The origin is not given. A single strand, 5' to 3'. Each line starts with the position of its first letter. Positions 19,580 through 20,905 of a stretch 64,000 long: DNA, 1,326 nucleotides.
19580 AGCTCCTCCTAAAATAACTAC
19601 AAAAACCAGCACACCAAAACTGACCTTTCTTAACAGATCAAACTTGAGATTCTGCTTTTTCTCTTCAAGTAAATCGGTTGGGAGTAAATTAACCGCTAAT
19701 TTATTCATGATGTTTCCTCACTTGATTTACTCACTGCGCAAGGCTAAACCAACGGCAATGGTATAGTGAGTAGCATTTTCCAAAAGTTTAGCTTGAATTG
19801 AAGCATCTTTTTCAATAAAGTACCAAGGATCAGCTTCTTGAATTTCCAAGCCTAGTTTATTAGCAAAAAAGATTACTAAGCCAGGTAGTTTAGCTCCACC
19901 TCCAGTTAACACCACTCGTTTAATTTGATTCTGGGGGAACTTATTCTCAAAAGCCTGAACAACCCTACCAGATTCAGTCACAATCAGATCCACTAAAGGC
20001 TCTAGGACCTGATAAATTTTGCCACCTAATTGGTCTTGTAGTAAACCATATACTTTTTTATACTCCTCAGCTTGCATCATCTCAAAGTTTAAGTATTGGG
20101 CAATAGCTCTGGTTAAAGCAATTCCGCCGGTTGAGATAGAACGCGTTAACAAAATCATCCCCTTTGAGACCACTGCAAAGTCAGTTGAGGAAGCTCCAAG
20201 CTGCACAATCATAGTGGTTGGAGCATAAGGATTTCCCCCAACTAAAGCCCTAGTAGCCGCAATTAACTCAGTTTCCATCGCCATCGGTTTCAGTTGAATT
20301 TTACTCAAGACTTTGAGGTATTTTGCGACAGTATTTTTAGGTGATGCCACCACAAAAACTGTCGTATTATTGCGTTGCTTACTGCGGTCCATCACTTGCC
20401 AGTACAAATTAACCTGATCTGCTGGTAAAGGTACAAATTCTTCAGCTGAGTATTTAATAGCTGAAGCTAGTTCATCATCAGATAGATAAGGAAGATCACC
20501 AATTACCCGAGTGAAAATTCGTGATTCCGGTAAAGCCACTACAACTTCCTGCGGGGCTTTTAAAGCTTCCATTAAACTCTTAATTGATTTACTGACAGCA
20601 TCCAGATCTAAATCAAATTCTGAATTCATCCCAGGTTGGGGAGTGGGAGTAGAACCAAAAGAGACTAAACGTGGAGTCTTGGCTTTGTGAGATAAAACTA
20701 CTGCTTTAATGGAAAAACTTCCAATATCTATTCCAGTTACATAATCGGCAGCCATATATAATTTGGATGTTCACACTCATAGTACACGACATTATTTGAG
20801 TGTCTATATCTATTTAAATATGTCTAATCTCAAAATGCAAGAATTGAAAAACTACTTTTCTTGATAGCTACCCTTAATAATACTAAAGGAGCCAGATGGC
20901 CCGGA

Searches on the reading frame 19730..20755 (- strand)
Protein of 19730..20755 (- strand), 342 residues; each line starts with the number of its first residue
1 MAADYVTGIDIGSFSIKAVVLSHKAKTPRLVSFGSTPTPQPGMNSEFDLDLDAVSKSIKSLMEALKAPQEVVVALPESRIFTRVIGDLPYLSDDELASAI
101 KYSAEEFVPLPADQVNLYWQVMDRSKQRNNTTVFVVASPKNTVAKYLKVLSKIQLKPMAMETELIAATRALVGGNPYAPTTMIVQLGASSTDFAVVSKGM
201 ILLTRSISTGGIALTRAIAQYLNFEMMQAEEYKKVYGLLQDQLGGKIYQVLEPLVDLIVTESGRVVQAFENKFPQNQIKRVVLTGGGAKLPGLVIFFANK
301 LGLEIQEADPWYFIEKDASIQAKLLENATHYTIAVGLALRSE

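Call 53: search_protein_families(library=pfam, proteins=[window:19730-20755:-], max_evalue=0.00001)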
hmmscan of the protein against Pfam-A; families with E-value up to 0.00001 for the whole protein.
window:19730-20755:- (342 aa): 3 families
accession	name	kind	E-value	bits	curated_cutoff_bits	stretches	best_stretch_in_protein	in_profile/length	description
PF11104.14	PilM_2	-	8.8e-53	179.8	27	1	8-341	1-339/340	Type IV pilus assembly protein PilM;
PF14450.12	FtsA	-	1.6e-11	45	31.8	1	183-311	2-113/127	Cell division protein FtsA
PF06723.19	MreB_Mbl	-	8.5e-11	41.7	27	1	178-223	144-189/327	MreB/Mbl protein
